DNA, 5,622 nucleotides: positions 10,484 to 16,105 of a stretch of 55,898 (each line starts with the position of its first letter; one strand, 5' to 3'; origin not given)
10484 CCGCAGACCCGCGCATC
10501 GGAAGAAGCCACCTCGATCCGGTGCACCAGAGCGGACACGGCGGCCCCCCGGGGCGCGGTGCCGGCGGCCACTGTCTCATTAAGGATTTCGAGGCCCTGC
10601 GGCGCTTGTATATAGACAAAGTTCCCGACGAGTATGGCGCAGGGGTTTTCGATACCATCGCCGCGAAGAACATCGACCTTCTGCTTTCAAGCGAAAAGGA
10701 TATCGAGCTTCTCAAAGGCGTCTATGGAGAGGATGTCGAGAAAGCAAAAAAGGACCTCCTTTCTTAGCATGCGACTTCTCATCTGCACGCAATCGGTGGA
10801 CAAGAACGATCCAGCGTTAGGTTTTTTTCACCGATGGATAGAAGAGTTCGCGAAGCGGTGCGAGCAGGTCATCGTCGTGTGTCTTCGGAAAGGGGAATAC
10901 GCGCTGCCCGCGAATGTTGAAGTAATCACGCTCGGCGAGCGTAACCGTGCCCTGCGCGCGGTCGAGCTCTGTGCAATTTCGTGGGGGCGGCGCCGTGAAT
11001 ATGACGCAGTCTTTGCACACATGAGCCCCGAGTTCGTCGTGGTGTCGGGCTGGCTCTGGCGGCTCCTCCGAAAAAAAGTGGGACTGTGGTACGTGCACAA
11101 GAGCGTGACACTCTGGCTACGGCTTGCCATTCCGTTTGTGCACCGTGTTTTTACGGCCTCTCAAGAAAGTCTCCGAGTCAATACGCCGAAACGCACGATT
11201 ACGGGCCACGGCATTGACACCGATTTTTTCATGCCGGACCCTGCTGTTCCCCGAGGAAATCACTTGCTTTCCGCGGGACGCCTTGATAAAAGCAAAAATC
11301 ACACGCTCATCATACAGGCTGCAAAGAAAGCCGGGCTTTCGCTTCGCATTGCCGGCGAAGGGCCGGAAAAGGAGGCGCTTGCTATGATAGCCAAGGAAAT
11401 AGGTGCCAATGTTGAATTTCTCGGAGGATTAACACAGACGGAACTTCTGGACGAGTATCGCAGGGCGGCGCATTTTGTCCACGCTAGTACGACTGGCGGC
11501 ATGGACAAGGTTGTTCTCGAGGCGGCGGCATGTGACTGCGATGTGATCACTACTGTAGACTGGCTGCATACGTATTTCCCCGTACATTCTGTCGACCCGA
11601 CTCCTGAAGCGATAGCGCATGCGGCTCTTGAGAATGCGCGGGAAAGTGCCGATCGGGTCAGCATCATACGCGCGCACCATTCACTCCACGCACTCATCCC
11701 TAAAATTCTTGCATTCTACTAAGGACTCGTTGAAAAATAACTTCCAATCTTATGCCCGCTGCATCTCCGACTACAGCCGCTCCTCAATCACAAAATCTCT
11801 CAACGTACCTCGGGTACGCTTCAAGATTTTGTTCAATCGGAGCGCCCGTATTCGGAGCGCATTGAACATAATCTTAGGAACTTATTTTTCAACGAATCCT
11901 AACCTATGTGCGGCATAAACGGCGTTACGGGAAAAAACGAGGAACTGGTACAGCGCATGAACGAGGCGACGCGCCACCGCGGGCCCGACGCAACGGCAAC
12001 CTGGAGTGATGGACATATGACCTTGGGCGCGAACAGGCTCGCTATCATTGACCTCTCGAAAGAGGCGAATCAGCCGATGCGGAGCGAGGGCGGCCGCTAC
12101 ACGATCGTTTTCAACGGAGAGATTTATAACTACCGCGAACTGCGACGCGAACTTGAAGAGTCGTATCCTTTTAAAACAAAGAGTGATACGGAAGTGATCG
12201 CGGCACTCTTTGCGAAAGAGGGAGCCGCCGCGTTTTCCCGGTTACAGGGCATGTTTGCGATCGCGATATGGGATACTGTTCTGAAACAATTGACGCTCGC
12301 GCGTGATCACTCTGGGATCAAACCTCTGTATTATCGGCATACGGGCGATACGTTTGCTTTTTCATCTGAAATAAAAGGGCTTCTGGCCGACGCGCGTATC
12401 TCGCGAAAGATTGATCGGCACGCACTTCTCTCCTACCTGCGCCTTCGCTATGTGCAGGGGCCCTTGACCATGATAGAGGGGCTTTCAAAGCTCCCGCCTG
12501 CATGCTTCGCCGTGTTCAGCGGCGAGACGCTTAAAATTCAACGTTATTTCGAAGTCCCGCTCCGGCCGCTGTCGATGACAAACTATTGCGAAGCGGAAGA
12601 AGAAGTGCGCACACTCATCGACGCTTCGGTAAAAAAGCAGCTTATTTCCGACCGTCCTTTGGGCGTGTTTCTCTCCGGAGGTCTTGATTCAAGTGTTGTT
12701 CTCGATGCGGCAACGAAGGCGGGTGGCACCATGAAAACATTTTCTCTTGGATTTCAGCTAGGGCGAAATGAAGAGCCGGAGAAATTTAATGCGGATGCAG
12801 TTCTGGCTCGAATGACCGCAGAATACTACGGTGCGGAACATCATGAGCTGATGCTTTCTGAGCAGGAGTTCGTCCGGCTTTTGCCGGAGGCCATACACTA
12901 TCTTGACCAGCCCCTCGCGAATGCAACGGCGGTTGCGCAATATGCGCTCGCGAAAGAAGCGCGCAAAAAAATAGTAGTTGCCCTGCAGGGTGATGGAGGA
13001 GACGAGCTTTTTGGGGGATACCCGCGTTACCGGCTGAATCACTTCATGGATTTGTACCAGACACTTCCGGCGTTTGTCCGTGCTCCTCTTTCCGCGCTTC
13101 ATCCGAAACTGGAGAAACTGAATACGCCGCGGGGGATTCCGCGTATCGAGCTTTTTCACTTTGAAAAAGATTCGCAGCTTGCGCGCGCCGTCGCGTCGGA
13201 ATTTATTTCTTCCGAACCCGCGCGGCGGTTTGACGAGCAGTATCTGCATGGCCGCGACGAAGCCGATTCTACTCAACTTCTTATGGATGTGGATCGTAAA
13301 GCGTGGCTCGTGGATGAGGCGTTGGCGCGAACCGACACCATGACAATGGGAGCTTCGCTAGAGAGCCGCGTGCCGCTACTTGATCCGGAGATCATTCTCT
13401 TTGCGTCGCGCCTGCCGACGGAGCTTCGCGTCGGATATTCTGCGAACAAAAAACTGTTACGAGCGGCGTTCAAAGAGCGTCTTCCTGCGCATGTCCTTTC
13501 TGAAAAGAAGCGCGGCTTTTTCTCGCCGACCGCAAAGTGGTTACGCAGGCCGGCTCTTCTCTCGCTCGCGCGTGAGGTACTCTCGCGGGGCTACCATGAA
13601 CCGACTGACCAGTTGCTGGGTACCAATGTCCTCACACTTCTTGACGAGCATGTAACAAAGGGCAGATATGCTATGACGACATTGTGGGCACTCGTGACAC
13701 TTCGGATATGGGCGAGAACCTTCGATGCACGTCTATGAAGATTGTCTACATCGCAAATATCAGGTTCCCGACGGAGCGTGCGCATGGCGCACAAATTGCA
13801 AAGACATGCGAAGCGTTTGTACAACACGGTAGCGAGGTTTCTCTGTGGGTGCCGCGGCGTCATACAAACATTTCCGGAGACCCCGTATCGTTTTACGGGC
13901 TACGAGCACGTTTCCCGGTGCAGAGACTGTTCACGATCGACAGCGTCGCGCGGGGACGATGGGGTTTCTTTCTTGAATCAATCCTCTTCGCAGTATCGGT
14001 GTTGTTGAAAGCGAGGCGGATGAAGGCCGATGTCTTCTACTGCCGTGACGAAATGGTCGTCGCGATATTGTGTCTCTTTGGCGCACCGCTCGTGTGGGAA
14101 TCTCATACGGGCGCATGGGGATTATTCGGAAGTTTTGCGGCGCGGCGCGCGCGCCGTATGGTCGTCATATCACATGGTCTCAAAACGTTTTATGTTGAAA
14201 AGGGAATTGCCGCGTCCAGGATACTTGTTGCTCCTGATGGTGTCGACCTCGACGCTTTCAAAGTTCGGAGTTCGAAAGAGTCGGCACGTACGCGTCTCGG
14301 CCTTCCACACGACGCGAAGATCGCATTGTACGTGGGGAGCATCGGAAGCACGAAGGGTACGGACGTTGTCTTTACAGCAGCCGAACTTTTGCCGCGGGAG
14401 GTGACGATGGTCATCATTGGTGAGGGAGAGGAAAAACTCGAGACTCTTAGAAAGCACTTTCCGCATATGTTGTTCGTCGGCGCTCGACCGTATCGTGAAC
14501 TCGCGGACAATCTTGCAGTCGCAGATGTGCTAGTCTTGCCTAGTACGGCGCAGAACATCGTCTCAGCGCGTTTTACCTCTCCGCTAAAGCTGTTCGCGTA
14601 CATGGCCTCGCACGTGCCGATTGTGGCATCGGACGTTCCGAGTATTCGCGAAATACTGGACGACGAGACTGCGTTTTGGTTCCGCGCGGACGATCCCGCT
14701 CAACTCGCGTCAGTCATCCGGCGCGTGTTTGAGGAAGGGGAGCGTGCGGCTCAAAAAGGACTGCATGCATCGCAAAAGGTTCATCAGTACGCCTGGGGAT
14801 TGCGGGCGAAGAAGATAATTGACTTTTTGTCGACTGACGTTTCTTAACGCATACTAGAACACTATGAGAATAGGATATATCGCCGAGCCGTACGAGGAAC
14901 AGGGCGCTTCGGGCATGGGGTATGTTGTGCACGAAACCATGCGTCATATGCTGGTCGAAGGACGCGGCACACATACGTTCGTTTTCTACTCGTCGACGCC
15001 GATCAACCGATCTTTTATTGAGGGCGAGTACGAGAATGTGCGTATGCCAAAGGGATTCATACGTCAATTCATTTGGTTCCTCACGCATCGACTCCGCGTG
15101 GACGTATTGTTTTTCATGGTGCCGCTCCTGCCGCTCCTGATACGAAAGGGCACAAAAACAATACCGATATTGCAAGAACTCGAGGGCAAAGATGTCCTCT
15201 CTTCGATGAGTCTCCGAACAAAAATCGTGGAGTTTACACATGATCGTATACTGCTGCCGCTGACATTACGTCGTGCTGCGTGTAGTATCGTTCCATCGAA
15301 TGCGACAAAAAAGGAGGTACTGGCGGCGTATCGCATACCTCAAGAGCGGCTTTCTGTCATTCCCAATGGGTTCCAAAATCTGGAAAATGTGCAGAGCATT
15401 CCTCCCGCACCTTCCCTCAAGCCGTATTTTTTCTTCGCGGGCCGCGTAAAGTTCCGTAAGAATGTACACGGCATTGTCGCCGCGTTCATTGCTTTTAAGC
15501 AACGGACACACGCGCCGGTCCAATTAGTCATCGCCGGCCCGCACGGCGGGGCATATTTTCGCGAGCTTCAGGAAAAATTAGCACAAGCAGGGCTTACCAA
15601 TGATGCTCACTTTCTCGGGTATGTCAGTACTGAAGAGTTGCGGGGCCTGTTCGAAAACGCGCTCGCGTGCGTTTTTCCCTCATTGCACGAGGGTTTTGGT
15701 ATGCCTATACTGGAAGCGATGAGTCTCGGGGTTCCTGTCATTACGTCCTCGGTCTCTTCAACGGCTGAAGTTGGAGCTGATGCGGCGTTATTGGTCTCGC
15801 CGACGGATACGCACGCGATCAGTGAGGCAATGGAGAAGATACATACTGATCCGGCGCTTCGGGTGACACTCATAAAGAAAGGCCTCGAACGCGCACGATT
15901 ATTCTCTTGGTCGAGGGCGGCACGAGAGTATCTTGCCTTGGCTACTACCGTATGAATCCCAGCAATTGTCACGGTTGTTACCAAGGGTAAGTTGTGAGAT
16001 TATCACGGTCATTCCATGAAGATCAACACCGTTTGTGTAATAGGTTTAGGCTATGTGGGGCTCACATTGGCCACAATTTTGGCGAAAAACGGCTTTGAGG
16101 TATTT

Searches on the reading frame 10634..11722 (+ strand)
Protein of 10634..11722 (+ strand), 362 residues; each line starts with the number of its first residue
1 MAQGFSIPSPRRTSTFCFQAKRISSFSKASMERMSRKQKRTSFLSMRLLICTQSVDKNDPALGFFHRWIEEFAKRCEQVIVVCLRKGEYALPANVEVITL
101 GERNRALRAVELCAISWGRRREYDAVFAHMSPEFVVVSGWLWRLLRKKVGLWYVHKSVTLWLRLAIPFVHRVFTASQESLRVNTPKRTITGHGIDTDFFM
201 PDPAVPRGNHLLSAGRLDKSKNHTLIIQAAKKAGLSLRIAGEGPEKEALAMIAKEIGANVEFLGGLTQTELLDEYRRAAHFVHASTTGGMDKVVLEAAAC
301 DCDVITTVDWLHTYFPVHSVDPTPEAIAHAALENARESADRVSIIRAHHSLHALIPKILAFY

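Call 8: search_protein_families(library=pfam, proteins=[window:10634-11722:+], max_evalue=0.001)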
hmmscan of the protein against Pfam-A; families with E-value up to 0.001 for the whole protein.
window:10634-11722:+ (362 aa): 2 families
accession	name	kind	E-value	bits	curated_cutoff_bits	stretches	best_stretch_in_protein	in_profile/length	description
PF00534.26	Glycos_transf_1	-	5.7e-15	55.7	26.4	1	208-307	15-122/172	Glycosyl transferases group 1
PF13692.12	Glyco_trans_1_4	-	1.8e-13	51.4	27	1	210-307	3-106/142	Glycosyl transferases group 1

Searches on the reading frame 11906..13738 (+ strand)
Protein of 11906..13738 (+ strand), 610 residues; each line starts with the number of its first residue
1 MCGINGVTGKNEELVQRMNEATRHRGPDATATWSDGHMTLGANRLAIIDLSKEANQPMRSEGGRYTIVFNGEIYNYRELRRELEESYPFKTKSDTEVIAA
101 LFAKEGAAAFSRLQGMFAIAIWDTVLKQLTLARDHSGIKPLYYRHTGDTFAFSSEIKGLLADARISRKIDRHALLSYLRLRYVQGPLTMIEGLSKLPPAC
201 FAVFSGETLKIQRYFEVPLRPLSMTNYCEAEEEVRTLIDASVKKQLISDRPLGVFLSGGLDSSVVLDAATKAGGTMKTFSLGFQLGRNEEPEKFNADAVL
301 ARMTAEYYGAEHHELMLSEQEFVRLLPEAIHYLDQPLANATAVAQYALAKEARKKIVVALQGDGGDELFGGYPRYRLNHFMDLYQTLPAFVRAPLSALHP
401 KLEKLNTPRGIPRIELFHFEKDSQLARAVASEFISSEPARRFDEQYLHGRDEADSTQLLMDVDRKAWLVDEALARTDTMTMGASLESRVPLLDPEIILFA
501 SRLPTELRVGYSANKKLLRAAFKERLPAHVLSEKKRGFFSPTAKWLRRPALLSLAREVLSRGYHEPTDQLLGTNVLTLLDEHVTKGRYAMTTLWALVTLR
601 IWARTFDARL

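Call 8: search_protein_families(library=pfam, proteins=[window:11906-13738:+], max_evalue=0.001)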
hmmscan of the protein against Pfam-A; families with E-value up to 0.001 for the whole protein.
window:11906-13738:+ (610 aa): 3 families
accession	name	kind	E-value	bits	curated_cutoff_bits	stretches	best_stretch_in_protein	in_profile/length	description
PF00733.27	Asn_synthase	-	4.3e-76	257.3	21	1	233-604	1-354/354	Asparagine synthase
PF13537.11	GATase_7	-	6.7e-44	149.3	25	1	43-161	2-123/123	Glutamine amidotransferase domain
PF13522.11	GATase_6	-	4.5e-42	143.6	27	1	27-155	1-130/130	Glutamine amidotransferase domain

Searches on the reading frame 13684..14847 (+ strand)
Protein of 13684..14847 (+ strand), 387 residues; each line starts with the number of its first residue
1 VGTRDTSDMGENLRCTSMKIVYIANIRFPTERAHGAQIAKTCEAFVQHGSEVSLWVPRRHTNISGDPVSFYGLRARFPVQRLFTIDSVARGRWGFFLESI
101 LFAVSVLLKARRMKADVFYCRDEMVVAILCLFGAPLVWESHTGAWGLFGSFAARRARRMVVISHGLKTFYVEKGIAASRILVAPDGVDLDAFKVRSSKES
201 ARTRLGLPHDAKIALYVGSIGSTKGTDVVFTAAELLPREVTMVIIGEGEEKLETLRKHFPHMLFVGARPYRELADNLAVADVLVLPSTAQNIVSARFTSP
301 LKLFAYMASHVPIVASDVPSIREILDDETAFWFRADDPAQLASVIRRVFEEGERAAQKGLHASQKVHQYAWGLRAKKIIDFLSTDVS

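Call 8: search_protein_families(library=pfam, proteins=[window:13684-14847:+], max_evalue=0.001)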
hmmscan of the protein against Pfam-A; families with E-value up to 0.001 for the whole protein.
window:13684-14847:+ (387 aa): 5 families
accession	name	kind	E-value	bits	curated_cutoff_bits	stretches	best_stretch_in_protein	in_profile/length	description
PF13692.12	Glyco_trans_1_4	-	1.2e-20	74.7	27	1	212-350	2-141/142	Glycosyl transferases group 1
PF00534.26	Glycos_transf_1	-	2e-18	67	26.4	1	198-356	2-163/172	Glycosyl transferases group 1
PF13439.12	Glyco_transf_4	-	8.2e-08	32.9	28.5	1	40-190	10-169/170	Glycosyltransferase Family 4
PF13524.12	Glyco_trans_1_2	-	2.5e-05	24.7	25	1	241-379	16-143/144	Glycosyl transferase-like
PF13579.12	Glyco_trans_4_4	-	7.7e-05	23.5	29.7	1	36-186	5-158/158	Glycosyl transferase 4-like domain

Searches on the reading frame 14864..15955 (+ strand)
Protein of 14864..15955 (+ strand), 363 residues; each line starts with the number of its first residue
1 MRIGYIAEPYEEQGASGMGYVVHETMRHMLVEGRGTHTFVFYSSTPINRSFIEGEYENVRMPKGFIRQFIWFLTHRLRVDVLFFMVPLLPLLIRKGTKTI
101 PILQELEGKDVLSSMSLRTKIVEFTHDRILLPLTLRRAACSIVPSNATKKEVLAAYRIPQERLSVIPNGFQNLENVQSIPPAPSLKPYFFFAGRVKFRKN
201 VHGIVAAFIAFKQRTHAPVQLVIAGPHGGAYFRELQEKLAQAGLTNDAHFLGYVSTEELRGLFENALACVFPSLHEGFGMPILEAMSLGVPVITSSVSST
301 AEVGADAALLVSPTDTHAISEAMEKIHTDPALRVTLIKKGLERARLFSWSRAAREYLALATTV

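Call 8: search_protein_families(library=pfam, proteins=[window:14864-15955:+], max_evalue=0.001)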
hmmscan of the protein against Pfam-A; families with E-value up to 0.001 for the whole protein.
window:14864-15955:+ (363 aa): 6 families
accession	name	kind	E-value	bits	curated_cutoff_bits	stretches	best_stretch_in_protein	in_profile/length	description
PF00534.26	Glycos_transf_1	-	4.2e-35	121.2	26.4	1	182-341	11-170/172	Glycosyl transferases group 1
PF13692.12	Glyco_trans_1_4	-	3.1e-28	99.3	27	1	187-329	2-142/142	Glycosyl transferases group 1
PF20706.3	GT4-conflict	-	8e-14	51.9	26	1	168-304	179-320/385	Family 4 Glycosyltransferase in conflict systems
PF13439.12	Glyco_transf_4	-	2.5e-07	31.3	28.5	1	78-169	72-165/170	Glycosyltransferase Family 4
PF13579.12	Glyco_trans_4_4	-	7.2e-06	26.9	29.7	1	61-169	56-158/158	Glycosyl transferase 4-like domain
PF13524.12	Glyco_trans_1_2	-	1.8e-05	25.1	25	1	220-357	16-143/144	Glycosyl transferase-like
